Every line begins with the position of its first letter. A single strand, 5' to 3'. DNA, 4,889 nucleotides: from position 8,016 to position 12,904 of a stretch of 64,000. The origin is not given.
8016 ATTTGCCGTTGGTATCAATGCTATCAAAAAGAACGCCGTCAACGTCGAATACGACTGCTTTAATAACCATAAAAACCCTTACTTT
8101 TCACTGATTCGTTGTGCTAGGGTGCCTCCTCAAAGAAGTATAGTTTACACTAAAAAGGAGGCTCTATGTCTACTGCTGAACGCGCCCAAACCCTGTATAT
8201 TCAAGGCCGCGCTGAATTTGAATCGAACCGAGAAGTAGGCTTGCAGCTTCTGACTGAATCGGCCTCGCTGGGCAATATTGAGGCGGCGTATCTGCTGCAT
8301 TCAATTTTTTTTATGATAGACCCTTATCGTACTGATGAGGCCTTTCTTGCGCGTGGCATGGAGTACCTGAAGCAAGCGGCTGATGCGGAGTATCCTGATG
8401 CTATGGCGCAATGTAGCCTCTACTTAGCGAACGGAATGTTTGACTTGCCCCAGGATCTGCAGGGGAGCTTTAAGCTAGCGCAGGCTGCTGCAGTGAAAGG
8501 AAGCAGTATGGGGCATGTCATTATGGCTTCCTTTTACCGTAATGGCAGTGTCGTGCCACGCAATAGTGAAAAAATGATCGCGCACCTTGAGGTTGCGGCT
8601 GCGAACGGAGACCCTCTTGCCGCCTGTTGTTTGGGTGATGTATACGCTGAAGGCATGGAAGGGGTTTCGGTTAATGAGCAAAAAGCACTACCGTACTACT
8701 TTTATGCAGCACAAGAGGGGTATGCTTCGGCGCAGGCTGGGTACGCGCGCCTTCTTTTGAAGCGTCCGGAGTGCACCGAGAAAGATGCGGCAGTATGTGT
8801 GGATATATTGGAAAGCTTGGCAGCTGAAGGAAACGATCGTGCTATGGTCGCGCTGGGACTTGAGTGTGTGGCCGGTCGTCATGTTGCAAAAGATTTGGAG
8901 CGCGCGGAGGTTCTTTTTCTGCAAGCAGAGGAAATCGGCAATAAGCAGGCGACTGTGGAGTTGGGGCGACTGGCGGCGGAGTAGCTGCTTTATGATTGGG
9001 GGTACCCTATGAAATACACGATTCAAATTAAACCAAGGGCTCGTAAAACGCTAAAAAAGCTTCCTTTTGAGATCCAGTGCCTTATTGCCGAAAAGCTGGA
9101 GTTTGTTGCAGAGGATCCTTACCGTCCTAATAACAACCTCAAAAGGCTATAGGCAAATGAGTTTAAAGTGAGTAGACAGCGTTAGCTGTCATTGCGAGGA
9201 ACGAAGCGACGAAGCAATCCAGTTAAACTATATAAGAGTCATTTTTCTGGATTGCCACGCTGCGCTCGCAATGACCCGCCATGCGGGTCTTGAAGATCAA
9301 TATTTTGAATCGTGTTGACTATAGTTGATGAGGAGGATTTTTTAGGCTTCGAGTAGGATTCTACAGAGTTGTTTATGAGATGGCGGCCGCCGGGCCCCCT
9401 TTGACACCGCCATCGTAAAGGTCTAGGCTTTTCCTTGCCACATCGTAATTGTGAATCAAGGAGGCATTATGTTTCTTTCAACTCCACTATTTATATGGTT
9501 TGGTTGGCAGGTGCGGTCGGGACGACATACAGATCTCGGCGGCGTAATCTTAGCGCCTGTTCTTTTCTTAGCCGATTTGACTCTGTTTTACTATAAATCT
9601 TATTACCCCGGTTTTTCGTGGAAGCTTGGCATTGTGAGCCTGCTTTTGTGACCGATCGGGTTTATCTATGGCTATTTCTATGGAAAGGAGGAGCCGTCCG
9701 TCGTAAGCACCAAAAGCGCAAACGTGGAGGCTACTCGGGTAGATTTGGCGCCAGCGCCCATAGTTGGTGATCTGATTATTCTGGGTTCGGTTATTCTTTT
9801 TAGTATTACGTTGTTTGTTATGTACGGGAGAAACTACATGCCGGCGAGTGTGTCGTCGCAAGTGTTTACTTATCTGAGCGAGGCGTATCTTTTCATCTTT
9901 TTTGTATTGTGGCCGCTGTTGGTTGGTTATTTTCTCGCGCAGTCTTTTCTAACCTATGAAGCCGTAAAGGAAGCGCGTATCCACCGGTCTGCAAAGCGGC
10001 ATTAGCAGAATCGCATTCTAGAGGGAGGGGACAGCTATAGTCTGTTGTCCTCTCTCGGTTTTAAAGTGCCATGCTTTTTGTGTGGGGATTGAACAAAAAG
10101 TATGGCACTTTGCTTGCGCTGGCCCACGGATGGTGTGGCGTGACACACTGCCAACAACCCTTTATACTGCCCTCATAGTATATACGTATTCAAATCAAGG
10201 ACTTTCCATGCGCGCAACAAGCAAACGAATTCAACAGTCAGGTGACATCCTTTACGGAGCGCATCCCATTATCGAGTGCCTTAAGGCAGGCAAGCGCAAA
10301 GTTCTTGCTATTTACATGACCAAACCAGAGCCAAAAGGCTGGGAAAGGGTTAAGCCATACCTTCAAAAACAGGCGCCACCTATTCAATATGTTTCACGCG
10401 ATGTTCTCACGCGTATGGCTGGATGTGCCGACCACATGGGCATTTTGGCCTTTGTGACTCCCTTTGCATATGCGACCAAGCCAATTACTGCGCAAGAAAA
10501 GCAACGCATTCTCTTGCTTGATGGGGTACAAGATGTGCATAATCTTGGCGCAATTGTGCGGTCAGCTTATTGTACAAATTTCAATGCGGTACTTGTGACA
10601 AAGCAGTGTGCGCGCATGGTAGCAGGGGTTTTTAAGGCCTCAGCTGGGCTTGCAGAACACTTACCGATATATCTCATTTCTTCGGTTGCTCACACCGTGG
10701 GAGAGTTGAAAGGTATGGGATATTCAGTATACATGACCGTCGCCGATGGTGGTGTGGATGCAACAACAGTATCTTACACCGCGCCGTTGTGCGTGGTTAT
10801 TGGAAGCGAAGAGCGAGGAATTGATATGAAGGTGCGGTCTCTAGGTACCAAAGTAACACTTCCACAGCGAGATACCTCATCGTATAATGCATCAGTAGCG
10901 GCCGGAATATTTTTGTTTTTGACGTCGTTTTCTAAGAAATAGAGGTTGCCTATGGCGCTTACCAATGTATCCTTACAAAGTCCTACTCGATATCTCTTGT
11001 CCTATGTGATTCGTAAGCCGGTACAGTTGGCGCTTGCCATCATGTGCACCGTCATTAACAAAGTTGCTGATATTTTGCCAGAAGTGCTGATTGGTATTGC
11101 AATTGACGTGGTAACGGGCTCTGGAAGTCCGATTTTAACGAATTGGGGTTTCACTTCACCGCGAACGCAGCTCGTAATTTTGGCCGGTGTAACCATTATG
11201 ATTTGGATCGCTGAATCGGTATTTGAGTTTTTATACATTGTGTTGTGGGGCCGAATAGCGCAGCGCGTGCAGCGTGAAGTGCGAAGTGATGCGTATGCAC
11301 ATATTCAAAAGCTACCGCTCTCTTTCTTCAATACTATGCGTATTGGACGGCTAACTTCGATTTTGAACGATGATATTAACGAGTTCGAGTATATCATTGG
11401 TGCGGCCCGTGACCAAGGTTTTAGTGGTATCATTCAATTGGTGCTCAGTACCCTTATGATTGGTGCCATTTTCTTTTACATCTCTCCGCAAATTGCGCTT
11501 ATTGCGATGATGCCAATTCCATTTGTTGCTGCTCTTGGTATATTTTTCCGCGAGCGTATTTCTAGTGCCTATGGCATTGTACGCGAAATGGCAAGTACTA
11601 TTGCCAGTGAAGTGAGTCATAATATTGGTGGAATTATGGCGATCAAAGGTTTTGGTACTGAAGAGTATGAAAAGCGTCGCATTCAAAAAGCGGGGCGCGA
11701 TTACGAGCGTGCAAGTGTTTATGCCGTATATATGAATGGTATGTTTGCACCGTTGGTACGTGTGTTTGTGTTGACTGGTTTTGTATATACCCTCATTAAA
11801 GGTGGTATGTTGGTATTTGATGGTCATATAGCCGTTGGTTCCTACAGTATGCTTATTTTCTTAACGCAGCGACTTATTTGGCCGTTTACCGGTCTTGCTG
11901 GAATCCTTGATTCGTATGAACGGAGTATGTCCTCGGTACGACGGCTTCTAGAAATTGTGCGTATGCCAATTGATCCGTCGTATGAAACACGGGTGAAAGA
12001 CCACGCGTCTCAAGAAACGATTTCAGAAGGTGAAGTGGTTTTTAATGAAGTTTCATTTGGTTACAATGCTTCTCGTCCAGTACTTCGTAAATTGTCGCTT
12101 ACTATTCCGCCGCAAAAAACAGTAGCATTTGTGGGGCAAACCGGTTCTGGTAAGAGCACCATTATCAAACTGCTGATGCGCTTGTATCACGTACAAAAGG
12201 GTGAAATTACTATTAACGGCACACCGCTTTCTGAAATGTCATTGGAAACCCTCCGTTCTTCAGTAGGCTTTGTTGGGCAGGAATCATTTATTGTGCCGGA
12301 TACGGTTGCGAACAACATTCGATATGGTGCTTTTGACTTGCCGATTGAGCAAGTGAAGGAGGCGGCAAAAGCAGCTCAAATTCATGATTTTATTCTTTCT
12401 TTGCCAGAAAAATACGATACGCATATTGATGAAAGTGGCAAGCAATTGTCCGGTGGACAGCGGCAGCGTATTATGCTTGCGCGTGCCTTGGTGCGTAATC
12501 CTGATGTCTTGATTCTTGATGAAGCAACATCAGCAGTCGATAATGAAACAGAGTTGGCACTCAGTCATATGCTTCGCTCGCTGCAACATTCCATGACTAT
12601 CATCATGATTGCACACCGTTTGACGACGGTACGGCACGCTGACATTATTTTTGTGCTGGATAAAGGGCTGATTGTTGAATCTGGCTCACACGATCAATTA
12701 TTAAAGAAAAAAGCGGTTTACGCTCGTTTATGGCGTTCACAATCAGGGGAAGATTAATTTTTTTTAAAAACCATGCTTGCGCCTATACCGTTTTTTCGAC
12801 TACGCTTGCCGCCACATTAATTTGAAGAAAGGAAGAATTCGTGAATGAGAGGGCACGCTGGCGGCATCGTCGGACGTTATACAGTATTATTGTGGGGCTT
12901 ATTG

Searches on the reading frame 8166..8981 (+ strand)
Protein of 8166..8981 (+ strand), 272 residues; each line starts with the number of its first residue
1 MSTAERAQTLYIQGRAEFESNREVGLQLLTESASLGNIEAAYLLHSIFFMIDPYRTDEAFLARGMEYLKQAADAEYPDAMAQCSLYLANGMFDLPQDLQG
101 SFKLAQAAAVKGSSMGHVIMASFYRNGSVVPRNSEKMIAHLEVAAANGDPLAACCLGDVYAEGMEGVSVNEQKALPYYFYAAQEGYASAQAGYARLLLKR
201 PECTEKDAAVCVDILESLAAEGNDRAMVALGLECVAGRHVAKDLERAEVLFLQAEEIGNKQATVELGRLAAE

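Call 17: search_protein_families(library=pfam, proteins=[window:8166-8981:+], max_evalue=0.001)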
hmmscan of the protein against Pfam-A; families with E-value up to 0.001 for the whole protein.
window:8166-8981:+ (272 aa): 2 families
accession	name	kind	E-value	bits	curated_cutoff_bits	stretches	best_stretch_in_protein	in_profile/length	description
PF08238.18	Sel1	-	4.2e-09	37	30.7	0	156-186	7-36/36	Sel1 repeat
PF23310.1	TPR_27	-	0.00015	21.8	27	0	9-73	30-93/110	Plant tetratrico peptide repeats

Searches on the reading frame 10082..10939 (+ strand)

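Call 17: search_protein_families(library=pfam, proteins=[window:10082-10939:+], max_evalue=0.001)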
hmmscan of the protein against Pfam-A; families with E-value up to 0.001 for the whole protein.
window:10082-10939:+ (286 aa): 2 families
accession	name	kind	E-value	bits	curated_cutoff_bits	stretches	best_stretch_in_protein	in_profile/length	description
PF00588.24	SpoU_methylase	-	3.7e-26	92.4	29.7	1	143-279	3-142/142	SpoU rRNA Methylase family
PF08032.17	SpoU_sub_bind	-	8.8e-12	45.6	22.8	1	56-130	1-75/76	RNA 2'-O ribose methyltransferase substrate binding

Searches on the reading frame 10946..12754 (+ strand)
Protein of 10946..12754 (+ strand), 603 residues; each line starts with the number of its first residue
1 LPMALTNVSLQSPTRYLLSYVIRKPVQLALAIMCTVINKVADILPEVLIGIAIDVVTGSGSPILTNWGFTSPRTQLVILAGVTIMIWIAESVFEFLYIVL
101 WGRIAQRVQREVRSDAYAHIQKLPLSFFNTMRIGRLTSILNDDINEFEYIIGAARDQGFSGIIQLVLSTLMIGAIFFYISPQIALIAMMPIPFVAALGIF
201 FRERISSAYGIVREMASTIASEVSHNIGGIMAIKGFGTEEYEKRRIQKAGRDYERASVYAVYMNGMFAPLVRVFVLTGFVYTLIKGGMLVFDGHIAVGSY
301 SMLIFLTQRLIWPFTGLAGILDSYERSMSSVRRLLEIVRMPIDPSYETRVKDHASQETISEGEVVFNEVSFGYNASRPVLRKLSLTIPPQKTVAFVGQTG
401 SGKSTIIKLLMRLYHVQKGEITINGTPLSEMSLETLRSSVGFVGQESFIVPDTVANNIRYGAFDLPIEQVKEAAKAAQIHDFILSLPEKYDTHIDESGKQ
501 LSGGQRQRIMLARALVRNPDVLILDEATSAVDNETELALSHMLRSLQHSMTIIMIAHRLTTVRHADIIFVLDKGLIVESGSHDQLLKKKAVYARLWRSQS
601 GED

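Call 17: search_protein_families(library=pfam, proteins=[window:10946-12754:+], max_evalue=0.001)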
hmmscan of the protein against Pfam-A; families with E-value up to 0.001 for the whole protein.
window:10946-12754:+ (603 aa): 7 families
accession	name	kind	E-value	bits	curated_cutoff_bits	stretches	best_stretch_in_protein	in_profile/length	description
PF00005.33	ABC_tran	-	4.9e-35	121.6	25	1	380-529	1-137/137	ABC transporter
PF00664.28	ABC_membrane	-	2.4e-33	116.5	28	1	29-313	2-273/274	ABC transporter transmembrane region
PF02463.25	SMC_N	-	1.4e-08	34.9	40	1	411-568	101-208/220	RecF/RecN/SMC N terminal domain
PF00270.35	DEAD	-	4.1e-05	23.8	26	1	389-554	13-155/167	DEAD/DEAH box helicase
PF13401.12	AAA_22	-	7.5e-05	23.5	27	1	392-555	7-121/130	AAA domain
PF09818.15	ABC_ATPase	-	0.00046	19.8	23.2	0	475-532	133-189/283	P-loop domain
PF00004.35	AAA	-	0.00065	20.6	21.2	0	470-564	15-116/131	ATPase family associated with various cellular activities (AAA)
